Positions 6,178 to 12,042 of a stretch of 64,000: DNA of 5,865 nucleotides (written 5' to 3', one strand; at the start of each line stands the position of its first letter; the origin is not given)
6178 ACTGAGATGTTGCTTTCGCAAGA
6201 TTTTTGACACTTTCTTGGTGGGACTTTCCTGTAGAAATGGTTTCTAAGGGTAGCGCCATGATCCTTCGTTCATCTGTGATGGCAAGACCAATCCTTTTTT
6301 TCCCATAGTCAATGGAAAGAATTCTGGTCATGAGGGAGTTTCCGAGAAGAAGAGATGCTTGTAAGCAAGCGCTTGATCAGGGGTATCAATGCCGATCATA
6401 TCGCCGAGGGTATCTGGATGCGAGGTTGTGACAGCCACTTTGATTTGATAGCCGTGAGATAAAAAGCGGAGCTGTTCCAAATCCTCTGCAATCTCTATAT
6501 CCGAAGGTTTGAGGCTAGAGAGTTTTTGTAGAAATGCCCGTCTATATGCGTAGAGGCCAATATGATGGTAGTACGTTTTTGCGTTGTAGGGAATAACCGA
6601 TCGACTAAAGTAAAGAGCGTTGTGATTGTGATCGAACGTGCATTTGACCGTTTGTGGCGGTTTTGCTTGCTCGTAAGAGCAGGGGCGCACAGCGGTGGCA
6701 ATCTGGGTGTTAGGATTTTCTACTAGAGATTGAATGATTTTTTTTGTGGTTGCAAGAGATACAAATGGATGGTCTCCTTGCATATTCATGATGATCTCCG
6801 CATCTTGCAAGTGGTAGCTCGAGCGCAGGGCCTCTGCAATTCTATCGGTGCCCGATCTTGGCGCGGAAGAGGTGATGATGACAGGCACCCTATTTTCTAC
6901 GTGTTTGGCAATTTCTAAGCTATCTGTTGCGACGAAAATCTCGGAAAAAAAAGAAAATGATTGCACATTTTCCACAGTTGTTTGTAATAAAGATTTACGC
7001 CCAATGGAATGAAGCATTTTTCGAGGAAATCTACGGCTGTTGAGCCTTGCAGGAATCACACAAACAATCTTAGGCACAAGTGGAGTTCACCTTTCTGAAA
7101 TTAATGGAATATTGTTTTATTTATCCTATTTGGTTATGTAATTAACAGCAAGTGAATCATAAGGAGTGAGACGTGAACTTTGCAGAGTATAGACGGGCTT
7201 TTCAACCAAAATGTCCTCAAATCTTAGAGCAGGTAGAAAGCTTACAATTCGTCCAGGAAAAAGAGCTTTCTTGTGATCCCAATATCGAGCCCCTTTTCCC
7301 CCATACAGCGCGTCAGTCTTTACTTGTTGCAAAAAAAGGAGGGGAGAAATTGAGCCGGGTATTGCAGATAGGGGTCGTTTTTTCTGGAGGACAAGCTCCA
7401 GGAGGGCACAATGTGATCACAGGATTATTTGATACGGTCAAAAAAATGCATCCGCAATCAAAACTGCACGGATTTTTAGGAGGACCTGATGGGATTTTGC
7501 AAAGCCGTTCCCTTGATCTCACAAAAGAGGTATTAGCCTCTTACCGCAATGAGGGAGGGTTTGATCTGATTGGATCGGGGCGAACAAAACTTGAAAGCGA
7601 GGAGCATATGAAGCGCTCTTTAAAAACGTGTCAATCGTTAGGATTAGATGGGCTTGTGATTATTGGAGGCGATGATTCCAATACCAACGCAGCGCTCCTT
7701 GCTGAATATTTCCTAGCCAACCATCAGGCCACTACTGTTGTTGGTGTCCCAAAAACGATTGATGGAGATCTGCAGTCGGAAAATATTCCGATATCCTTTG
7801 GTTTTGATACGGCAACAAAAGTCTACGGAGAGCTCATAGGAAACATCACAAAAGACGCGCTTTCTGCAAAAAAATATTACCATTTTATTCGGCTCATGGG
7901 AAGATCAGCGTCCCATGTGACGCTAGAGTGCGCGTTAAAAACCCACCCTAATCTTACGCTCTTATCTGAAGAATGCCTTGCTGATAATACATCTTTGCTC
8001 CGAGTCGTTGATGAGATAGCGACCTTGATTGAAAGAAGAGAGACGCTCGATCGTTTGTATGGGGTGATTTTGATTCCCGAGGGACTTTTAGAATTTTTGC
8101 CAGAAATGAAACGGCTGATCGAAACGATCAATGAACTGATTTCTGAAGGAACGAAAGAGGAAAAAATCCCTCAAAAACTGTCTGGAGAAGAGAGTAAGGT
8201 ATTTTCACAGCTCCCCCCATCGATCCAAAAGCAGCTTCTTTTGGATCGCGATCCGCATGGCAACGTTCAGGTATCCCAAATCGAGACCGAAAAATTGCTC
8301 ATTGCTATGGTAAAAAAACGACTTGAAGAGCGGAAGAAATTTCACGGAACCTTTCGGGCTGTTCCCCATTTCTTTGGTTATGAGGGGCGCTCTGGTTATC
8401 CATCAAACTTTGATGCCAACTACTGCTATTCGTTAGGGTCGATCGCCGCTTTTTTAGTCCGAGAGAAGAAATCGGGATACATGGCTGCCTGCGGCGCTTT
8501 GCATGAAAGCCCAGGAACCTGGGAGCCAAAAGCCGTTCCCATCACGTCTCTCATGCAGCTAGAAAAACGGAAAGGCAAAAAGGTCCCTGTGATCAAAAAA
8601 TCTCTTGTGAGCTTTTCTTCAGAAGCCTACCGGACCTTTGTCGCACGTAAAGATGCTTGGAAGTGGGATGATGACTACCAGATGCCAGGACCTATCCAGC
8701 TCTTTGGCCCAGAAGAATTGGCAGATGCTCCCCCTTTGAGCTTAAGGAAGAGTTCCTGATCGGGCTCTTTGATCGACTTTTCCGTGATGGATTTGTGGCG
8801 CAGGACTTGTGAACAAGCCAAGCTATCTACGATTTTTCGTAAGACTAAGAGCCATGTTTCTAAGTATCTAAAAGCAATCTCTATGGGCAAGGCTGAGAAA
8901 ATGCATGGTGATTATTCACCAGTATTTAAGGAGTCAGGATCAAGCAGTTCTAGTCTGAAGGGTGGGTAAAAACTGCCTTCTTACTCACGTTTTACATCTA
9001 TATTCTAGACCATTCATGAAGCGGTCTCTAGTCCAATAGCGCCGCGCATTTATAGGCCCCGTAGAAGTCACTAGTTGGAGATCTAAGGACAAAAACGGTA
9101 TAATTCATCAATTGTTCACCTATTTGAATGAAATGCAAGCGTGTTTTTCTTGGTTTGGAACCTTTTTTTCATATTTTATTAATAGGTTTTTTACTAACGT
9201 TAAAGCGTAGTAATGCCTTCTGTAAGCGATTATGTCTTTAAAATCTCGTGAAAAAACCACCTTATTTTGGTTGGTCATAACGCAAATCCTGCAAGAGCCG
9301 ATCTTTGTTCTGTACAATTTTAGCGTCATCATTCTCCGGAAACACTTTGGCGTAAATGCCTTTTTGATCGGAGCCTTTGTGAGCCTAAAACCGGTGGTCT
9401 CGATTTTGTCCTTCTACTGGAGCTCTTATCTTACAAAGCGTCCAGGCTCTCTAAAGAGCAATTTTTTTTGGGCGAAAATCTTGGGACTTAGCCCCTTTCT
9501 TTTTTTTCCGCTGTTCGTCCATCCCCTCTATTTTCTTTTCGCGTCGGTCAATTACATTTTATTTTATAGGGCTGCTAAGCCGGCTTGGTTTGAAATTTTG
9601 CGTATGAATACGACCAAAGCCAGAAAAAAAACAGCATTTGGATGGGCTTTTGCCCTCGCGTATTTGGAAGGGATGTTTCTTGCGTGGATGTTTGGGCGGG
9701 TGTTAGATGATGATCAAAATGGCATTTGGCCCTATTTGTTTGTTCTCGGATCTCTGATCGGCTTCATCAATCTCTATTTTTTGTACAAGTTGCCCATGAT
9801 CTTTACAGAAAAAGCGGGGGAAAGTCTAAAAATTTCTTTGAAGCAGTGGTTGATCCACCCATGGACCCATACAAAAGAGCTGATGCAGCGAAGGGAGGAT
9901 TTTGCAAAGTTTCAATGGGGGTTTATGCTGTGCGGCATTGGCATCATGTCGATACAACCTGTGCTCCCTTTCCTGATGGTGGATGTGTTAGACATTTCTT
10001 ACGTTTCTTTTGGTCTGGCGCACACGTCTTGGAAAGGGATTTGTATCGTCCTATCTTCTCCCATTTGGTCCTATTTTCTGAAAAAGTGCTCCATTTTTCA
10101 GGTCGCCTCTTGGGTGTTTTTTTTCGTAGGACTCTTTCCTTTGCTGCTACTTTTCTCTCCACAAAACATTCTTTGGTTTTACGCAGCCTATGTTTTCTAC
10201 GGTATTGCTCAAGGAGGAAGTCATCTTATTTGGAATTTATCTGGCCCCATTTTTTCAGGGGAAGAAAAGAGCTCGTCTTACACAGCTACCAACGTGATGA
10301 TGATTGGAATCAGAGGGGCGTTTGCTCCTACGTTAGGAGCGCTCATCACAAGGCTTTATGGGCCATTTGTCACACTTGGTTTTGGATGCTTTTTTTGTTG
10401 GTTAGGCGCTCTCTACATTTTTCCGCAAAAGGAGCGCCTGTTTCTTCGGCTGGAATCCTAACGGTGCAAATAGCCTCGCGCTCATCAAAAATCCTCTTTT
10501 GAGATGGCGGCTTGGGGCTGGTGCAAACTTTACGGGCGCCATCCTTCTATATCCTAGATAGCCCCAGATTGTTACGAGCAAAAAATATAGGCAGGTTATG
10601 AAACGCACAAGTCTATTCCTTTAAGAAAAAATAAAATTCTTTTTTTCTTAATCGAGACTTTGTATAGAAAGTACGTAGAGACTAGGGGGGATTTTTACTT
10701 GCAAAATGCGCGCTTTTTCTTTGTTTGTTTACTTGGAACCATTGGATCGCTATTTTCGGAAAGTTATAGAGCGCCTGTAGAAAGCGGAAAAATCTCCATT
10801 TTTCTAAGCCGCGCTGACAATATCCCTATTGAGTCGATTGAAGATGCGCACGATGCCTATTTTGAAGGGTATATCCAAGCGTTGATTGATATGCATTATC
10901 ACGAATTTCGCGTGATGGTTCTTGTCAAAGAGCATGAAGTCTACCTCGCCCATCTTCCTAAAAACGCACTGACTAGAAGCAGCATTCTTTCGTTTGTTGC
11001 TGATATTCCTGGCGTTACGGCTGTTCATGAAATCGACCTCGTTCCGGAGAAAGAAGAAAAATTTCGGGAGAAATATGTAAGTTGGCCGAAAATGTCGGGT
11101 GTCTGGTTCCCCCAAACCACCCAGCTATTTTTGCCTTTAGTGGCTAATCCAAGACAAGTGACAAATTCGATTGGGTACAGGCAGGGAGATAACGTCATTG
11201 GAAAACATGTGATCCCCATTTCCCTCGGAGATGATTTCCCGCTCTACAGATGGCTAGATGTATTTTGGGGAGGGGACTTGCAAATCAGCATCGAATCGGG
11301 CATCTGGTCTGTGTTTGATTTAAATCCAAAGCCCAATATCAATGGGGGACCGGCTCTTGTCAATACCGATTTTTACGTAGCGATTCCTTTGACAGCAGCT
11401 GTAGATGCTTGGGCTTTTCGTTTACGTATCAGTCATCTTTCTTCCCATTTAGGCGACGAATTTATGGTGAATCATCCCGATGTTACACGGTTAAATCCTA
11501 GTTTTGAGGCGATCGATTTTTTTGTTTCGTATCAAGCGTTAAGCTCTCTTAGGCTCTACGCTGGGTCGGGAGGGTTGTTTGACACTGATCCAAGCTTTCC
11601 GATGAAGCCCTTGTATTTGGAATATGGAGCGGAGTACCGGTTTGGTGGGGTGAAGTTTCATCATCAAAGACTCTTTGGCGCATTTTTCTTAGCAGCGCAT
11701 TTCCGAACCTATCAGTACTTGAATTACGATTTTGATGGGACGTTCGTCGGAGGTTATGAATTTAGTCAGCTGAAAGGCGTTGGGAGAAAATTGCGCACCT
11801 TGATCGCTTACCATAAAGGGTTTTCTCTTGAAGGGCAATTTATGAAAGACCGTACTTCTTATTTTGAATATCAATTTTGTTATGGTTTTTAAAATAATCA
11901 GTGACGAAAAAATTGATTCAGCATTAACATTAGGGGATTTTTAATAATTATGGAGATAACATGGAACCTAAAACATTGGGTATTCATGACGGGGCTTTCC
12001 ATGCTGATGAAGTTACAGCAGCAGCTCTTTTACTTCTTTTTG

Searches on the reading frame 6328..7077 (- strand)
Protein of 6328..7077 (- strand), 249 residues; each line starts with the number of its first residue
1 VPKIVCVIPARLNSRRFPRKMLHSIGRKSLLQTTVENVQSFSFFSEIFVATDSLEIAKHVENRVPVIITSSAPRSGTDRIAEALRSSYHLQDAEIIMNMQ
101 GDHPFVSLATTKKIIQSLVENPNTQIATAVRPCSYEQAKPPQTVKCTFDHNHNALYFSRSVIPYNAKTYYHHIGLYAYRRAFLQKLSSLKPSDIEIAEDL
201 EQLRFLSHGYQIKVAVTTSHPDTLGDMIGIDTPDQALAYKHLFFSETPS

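Call 60: search_protein_families(library=pfam, proteins=[window:6328-7077:-], max_evalue=0.00001)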
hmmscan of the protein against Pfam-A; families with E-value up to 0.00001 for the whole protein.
window:6328-7077:- (249 aa): 2 families
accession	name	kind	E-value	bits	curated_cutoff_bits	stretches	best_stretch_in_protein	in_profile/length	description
PF02348.25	CTP_transf_3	-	1.3e-46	159.6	22.6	1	5-211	1-216/217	Cytidylyltransferase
PF12804.13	NTP_transf_3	-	9.1e-08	32.9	27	1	14-132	9-124/160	MobA-like NTP transferase domain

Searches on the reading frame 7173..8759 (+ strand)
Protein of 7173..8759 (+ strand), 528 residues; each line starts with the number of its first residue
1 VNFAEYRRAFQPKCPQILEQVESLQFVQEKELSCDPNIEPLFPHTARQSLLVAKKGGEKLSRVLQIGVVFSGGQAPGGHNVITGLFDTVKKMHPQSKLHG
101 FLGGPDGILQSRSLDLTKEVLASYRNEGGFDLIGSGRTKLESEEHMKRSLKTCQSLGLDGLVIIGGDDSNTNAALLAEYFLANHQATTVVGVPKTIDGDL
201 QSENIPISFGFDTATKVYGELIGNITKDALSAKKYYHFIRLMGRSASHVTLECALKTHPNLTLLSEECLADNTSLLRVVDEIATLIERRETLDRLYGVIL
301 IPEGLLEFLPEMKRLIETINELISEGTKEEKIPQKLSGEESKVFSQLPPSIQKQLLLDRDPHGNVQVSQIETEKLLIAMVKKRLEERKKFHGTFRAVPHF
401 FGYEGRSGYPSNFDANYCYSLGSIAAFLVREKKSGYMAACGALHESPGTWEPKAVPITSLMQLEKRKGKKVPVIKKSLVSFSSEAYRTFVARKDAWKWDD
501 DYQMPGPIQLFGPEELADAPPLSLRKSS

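Call 60: search_protein_families(library=pfam, proteins=[window:7173-8759:+], max_evalue=0.00001)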
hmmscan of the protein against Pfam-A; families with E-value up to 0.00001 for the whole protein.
window:7173-8759:+ (528 aa): 1 family
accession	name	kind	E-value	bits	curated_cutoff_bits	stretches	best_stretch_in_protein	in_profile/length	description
PF00365.25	PFK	-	1.3e-34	120.3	30.9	1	65-345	1-228/277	Phosphofructokinase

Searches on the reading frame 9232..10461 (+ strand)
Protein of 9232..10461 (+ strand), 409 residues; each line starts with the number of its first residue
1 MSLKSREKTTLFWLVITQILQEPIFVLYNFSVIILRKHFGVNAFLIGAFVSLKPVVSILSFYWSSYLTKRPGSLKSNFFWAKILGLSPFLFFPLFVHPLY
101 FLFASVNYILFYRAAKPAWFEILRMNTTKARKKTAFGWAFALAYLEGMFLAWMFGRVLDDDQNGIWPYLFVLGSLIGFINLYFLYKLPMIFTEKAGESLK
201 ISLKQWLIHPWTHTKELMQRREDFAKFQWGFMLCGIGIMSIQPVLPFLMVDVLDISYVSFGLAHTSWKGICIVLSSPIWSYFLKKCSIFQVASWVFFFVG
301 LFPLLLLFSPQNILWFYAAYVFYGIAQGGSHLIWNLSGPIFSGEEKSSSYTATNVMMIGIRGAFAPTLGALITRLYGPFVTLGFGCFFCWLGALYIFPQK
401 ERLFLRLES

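Call 60: search_protein_families(library=pfam, proteins=[window:9232-10461:+], max_evalue=0.00001)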
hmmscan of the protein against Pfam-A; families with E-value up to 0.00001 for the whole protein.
window:9232-10461:+ (409 aa): 1 family
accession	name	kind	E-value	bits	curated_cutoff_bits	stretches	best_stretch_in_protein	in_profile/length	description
PF07690.21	MFS_1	-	1e-16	61.2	33.4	2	27-366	14-347/347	Major Facilitator Superfamily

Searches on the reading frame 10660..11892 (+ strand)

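Call 60: search_protein_families(library=pfam, proteins=[window:10660-11892:+], max_evalue=0.00001)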
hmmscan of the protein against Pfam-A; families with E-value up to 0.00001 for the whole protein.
window:10660-11892:+ (410 aa): 1 family
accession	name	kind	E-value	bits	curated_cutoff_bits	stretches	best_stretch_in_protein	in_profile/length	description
PF06727.17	DUF1207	-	1.2e-63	215.7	22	1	88-410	10-342/342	Protein of unknown function (DUF1207)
